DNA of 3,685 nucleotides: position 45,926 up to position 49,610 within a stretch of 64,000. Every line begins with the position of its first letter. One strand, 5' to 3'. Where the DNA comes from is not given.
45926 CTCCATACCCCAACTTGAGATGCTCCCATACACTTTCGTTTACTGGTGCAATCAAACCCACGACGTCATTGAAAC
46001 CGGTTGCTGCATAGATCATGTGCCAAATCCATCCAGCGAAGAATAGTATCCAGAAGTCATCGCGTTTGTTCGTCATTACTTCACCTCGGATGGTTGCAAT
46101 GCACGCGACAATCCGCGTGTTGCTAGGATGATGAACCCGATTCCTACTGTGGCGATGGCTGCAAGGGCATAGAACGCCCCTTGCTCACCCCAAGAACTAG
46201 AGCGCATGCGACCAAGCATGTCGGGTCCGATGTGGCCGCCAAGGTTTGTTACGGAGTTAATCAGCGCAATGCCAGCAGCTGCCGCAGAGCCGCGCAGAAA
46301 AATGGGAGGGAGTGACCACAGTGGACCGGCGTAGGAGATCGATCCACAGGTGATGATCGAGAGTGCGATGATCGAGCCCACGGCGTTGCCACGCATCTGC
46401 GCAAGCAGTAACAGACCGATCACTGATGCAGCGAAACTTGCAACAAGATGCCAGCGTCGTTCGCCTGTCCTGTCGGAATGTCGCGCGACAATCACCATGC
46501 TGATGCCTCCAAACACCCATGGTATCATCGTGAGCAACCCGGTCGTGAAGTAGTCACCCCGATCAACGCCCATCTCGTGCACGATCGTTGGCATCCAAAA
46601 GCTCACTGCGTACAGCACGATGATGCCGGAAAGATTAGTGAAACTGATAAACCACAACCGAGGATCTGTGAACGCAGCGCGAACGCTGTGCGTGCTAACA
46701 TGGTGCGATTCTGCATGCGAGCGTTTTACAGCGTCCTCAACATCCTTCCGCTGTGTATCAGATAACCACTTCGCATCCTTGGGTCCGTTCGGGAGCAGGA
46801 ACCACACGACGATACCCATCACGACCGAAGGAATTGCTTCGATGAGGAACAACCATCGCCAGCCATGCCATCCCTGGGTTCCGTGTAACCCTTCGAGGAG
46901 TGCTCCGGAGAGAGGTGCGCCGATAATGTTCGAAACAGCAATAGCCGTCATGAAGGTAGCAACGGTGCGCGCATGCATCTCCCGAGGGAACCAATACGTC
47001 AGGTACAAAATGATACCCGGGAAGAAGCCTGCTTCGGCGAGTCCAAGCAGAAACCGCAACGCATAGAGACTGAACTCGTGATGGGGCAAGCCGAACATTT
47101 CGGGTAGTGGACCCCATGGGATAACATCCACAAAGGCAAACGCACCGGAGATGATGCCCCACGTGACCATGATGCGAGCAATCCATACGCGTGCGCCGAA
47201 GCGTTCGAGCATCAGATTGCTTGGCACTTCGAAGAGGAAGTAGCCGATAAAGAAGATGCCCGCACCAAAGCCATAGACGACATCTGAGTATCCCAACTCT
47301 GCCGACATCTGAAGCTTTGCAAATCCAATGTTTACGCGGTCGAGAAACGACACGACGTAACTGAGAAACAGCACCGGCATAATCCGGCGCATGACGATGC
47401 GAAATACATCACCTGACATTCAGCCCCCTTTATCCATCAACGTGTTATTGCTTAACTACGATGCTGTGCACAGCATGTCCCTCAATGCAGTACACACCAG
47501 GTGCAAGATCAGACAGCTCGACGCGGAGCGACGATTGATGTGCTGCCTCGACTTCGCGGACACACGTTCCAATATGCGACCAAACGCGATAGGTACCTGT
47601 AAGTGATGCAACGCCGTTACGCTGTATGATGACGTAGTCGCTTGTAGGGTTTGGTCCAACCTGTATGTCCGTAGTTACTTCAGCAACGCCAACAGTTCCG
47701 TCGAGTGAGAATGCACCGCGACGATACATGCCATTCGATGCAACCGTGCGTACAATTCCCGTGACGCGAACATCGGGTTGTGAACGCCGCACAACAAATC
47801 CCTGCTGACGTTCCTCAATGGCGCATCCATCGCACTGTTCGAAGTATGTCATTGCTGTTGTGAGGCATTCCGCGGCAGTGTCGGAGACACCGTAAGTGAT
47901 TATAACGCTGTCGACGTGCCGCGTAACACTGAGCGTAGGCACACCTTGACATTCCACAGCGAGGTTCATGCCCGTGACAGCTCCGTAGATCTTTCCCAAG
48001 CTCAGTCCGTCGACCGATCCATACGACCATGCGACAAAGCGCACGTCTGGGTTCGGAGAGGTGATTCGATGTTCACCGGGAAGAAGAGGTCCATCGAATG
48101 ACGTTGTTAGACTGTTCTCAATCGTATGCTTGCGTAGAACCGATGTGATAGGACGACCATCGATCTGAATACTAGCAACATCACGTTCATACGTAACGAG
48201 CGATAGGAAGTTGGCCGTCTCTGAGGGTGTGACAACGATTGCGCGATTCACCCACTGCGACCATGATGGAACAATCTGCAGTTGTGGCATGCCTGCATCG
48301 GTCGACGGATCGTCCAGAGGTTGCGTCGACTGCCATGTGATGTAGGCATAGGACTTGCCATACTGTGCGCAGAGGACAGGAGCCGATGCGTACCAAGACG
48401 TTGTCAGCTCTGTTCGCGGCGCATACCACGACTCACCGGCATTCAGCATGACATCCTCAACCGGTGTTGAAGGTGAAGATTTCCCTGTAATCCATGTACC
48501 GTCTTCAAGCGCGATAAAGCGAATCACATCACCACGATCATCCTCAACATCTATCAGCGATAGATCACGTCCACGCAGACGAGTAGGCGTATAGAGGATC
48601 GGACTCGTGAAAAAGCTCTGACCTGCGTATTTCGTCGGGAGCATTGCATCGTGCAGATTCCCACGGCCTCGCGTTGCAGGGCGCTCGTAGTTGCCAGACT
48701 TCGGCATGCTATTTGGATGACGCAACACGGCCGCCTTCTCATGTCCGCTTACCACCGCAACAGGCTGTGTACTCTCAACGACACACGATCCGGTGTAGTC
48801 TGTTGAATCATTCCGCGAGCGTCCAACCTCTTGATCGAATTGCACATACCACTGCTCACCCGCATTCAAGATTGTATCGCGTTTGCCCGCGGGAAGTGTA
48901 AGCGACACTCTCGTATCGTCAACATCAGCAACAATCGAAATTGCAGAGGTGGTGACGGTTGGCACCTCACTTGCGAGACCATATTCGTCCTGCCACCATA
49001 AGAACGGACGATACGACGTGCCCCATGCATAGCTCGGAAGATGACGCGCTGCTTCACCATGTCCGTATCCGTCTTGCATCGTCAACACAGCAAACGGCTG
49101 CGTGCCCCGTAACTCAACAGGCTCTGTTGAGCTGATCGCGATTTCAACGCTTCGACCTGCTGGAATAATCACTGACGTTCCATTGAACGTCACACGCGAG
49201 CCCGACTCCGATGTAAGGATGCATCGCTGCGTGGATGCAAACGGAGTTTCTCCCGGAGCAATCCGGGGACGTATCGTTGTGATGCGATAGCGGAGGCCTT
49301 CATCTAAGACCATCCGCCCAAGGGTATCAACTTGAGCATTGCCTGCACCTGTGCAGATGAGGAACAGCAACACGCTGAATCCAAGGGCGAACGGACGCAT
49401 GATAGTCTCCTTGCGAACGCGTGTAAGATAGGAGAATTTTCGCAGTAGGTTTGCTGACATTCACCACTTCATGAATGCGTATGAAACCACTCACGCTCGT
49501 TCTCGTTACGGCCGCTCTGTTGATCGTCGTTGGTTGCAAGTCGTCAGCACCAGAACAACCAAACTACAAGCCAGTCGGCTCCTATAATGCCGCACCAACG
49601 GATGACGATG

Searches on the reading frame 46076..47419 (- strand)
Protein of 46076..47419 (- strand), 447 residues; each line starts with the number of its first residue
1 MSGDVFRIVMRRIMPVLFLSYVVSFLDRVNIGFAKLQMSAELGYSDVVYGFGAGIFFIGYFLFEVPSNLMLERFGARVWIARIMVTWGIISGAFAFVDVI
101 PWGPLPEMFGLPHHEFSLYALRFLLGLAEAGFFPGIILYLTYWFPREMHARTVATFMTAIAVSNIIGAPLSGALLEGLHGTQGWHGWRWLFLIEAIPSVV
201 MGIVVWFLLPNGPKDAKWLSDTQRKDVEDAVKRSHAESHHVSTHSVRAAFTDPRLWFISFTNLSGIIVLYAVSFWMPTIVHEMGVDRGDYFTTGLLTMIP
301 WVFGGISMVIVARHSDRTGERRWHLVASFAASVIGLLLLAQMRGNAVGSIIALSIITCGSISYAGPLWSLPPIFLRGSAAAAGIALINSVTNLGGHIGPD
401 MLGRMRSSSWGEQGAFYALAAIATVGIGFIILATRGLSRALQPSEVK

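Call 72: search_protein_families(library=pfam, max_evalue=0.0001, proteins=[window:46076-47419:-])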
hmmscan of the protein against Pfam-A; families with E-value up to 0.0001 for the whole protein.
window:46076-47419:- (447 aa): 1 family
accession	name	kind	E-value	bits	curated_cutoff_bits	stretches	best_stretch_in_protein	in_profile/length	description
PF07690.21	MFS_1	-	6.7e-49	167.1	33.4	1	17-399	1-347/347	Major Facilitator Superfamily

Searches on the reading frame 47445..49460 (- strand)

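Call 72: search_protein_families(library=pfam, max_evalue=0.0001, proteins=[window:47445-49460:-])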
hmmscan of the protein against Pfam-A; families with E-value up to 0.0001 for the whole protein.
window:47445-49460:- (671 aa): 2 families
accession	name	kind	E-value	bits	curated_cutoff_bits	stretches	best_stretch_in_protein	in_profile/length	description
PF17517.7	IgGFc_binding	-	3.5e-28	99.2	25.6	1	140-481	5-297/297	IgGFc binding protein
PF18962.6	Por_Secre_tail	-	7.2e-05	23.4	27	0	603-662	3-63/75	Secretion system C-terminal sorting domain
